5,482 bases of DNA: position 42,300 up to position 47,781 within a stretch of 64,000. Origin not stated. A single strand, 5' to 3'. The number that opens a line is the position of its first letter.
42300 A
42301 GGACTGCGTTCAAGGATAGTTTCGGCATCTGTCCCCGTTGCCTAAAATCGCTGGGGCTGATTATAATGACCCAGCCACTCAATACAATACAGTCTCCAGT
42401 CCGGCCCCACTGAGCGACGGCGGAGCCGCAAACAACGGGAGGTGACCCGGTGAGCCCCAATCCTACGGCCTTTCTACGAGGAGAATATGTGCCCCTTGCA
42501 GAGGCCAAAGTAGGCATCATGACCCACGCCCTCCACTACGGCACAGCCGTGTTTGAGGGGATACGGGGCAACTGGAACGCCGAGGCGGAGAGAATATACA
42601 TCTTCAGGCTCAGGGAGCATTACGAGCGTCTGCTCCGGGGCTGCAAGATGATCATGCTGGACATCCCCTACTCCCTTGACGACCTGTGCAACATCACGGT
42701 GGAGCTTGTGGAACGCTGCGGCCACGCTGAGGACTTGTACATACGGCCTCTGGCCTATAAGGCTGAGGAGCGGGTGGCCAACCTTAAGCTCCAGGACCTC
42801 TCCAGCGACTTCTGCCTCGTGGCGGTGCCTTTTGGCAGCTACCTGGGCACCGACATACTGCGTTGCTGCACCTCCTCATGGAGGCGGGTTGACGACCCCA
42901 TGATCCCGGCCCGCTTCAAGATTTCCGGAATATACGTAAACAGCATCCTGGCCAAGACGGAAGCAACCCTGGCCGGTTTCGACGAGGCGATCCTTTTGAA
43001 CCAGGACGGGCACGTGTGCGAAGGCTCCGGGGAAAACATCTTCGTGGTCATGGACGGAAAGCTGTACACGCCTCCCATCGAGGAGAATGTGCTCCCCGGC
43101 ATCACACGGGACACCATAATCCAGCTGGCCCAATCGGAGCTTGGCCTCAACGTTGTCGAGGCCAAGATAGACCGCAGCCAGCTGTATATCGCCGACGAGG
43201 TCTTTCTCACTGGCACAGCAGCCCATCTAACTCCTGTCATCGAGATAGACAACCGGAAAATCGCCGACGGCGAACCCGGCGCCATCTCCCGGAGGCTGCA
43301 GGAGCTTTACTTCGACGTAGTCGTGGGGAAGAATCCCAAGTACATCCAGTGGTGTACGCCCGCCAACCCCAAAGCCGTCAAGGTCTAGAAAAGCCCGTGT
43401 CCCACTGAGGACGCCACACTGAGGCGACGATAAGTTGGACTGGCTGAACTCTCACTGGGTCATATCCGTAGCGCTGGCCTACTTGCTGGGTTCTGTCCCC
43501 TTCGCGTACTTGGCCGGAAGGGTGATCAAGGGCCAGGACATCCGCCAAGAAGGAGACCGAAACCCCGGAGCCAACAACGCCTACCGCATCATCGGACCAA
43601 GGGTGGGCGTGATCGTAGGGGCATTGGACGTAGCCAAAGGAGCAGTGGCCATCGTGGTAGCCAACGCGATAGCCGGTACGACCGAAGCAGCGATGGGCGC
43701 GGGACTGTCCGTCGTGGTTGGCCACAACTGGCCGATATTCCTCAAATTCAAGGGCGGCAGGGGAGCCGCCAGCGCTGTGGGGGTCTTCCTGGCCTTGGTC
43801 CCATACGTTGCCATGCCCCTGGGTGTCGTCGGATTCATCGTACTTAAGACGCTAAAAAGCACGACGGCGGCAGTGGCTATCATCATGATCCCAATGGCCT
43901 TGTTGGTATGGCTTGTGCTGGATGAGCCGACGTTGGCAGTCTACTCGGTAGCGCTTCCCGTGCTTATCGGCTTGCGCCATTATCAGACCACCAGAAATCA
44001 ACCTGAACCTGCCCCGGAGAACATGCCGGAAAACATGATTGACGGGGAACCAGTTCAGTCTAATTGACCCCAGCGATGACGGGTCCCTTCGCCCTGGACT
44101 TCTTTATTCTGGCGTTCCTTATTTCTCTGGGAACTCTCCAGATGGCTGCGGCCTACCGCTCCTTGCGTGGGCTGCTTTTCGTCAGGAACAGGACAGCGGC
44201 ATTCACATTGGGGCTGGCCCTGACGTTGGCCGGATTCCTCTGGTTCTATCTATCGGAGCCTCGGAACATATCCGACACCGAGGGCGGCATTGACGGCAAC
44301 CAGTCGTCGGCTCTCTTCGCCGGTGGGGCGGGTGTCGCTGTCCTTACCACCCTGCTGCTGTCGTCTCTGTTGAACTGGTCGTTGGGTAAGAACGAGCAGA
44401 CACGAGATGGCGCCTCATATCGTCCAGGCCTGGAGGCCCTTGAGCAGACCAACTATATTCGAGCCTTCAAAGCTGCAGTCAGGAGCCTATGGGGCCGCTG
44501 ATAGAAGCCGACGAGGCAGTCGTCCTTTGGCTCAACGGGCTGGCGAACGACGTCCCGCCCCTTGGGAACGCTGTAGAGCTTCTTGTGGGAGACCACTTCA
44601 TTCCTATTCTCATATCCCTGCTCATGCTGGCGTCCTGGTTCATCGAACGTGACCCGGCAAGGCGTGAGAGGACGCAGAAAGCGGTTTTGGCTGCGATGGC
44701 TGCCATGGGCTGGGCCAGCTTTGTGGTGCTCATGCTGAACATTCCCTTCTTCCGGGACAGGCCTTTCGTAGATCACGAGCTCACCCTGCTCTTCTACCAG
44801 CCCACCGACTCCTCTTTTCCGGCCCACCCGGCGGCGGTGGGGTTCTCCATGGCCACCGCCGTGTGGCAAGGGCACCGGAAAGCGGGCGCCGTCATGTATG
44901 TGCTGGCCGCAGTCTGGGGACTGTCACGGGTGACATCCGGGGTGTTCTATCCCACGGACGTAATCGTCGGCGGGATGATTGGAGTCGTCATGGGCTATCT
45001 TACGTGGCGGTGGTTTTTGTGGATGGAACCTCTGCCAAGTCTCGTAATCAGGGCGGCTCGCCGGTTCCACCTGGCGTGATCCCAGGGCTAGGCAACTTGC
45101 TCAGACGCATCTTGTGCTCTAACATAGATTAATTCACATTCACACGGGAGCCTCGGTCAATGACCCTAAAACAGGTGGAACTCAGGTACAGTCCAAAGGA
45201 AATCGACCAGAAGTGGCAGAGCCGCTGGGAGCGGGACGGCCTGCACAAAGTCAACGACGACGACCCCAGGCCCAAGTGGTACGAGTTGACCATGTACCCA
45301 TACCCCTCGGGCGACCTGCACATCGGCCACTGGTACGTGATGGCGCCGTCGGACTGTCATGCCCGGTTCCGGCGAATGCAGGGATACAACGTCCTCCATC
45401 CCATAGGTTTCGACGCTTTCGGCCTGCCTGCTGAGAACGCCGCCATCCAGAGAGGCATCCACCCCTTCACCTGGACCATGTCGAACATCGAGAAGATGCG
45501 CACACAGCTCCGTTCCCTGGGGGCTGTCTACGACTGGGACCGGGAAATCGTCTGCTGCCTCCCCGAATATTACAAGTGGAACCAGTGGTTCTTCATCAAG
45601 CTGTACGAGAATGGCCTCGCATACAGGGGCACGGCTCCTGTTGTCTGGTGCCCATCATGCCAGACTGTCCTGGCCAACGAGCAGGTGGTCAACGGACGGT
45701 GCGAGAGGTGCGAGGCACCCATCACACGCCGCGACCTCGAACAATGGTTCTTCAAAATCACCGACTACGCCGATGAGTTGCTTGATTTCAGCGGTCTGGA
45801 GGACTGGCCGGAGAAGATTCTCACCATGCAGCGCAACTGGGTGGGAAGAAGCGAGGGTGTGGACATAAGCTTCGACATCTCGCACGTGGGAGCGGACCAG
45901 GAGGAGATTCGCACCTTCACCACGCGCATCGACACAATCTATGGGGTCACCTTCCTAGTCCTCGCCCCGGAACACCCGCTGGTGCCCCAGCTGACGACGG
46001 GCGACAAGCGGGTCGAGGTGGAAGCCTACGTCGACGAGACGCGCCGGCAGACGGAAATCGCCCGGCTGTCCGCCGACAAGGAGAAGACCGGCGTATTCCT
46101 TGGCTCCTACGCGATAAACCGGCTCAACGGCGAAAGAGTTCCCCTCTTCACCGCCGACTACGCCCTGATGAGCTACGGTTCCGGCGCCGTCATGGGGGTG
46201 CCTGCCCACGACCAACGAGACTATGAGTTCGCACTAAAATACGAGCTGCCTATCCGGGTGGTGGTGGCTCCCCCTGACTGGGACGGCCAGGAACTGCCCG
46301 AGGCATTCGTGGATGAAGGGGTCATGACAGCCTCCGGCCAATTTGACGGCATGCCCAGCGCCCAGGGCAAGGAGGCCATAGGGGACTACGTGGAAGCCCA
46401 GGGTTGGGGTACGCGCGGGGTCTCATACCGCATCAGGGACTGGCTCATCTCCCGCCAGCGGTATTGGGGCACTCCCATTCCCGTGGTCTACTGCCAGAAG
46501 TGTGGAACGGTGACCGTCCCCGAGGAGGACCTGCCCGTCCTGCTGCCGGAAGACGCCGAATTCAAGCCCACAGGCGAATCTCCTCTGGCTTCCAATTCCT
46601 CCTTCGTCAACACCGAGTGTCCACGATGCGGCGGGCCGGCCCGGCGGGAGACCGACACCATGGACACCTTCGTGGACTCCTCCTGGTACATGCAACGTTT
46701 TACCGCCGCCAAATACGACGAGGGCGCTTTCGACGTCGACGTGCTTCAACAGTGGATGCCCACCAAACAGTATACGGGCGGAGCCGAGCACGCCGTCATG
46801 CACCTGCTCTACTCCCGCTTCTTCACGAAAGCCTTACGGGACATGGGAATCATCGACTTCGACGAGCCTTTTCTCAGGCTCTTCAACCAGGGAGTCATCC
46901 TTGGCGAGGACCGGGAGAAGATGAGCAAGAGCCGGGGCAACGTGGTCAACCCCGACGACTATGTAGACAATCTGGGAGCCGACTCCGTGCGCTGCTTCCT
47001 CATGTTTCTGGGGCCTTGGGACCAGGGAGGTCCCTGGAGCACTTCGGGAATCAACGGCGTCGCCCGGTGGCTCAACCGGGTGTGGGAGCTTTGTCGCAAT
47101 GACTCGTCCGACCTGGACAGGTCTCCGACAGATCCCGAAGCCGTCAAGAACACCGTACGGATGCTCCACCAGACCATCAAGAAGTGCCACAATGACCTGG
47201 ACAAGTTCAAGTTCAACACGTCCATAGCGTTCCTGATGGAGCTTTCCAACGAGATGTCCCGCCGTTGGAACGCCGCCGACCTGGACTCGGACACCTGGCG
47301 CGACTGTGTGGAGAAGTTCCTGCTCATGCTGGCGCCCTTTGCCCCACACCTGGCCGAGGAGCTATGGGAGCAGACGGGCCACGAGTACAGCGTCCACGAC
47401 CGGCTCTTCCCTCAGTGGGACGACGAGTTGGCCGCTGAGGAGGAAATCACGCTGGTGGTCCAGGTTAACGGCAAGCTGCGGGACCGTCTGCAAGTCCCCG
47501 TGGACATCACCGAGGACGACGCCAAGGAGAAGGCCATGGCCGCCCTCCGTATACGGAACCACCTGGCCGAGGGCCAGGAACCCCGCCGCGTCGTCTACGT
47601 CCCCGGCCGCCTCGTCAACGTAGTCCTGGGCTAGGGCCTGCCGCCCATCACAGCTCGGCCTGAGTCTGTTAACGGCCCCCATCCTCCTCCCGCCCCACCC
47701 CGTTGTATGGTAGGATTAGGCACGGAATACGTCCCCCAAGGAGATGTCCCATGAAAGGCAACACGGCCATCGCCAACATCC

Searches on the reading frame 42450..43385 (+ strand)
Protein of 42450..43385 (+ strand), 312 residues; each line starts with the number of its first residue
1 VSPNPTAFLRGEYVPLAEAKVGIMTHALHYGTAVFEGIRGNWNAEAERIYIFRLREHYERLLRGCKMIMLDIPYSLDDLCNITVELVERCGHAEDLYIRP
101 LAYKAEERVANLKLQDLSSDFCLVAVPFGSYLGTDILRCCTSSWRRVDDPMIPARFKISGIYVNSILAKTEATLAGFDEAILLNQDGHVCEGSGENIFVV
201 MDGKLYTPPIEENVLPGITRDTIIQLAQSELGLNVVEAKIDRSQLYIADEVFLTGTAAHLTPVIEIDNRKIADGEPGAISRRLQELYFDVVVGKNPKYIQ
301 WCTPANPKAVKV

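Call 70: search_protein_families(library=pfam, proteins=[window:42450-43385:+], max_evalue=0.001)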
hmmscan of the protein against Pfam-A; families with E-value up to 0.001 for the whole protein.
window:42450-43385:+ (312 aa): 1 family
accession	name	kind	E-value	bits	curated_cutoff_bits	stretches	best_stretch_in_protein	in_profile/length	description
PF01063.24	Aminotran_4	-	4.8e-53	180.7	28.5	1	34-266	2-223/223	Amino-transferase class IV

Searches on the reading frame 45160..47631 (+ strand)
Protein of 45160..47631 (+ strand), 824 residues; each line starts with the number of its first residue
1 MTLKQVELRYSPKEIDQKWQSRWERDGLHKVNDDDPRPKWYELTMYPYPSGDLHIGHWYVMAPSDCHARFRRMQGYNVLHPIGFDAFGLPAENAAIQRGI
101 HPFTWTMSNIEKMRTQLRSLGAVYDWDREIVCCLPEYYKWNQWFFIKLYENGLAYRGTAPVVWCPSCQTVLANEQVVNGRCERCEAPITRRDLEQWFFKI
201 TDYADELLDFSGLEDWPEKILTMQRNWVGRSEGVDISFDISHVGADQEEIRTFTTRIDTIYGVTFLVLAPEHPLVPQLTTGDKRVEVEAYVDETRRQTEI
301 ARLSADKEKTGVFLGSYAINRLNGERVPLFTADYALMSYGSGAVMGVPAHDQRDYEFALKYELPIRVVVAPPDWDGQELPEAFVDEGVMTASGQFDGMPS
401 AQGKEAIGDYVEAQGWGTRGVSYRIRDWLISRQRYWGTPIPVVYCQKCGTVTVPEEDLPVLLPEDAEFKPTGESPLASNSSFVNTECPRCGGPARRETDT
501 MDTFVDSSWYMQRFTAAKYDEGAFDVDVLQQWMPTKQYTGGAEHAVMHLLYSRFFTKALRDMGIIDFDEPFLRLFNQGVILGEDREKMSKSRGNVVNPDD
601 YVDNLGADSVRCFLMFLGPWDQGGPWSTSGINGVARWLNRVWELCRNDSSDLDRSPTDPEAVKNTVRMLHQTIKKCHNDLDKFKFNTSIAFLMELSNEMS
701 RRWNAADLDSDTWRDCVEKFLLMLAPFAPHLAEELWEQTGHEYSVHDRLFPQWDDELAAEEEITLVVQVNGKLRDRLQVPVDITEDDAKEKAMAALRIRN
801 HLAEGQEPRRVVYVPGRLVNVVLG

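Call 70: search_protein_families(library=pfam, proteins=[window:45160-47631:+], max_evalue=0.001)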
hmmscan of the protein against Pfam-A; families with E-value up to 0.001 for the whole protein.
window:45160-47631:+ (824 aa): 5 families
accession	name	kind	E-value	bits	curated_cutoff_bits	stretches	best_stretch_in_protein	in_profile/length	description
PF13603.12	tRNA-synt_1_2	-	2.6e-63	213.3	25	1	225-411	1-184/185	Leucyl-tRNA synthetase, editing domain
PF00133.28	tRNA-synt_1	-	1.1e-48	166.5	22.7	2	18-212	1-208/414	tRNA synthetases class I (I, L, M and V)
PF09334.17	tRNA-synt_1g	-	6.5e-31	107.9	20.1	2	46-187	7-145/391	tRNA synthetases class I (M)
PF08264.19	Anticodon_1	-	1.6e-24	86.9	25.1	1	667-782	6-141/148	Anticodon-binding domain of tRNA ligase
PF24292.1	DUF7479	-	0.00064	20.2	27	0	160-185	29-54/60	Domain of unknown function (DUF7479)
